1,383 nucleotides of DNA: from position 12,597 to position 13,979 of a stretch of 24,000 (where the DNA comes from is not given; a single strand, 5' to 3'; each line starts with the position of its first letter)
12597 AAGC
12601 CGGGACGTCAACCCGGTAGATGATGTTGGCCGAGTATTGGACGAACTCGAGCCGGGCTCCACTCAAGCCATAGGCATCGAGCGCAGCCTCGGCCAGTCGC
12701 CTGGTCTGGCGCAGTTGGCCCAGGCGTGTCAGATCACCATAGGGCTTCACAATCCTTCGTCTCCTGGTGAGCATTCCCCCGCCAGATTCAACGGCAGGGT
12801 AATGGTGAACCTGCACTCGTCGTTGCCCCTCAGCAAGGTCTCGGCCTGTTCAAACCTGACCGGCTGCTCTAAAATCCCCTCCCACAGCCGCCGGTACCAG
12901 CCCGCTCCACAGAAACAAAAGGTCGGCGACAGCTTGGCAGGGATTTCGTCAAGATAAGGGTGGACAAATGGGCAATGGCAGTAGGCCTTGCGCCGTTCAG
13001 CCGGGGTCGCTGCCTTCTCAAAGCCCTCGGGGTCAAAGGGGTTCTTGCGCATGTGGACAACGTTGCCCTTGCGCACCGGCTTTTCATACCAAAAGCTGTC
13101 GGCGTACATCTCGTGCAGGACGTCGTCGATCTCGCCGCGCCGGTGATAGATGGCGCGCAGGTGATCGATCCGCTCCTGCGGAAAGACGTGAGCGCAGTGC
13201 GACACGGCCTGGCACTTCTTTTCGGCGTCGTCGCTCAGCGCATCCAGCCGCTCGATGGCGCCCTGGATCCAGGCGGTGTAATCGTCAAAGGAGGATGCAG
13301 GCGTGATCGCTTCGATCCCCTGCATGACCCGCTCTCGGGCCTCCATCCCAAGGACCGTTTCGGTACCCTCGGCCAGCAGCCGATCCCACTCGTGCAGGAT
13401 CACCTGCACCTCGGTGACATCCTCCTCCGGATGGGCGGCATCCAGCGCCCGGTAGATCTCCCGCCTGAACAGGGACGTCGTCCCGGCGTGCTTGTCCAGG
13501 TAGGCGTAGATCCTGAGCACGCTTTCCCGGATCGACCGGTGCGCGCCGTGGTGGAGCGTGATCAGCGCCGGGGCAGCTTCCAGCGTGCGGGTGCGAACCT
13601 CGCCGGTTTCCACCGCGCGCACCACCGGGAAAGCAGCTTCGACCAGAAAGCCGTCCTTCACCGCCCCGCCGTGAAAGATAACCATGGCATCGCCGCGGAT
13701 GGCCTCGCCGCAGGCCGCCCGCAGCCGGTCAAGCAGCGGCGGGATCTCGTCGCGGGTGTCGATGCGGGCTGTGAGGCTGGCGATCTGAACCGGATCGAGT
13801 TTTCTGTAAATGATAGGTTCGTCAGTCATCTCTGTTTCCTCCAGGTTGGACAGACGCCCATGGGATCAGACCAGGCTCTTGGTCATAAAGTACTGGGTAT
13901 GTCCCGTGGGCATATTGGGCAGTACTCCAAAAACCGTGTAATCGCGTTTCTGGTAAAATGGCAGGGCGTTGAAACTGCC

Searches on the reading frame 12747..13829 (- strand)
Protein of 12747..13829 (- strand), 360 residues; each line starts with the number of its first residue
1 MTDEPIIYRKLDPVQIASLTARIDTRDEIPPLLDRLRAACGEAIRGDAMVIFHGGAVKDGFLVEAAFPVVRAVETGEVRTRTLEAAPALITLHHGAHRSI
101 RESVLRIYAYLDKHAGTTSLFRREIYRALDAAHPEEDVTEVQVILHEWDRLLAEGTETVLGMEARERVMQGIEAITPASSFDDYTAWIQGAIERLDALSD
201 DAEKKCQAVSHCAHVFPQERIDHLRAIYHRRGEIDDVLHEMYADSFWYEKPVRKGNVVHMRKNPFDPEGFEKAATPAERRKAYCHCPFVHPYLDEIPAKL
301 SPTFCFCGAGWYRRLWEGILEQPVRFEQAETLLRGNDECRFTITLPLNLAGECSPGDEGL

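Call 24: search_protein_families(library=pfam, proteins=[window:12747-13829:-], max_evalue=0.001)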
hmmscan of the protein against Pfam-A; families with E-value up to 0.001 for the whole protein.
window:12747-13829:- (360 aa): 0 families

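Call 77: search_protein_families(library=pfam, proteins=[window:12747-13829:-], max_evalue=0.01)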
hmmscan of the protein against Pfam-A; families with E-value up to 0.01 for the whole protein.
window:12747-13829:- (360 aa): 1 family
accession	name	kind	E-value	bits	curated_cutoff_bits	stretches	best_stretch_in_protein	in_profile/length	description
PF06445.20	GyrI-like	-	0.0044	17.7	26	0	11-143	8-152/155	GyrI-like small molecule binding domain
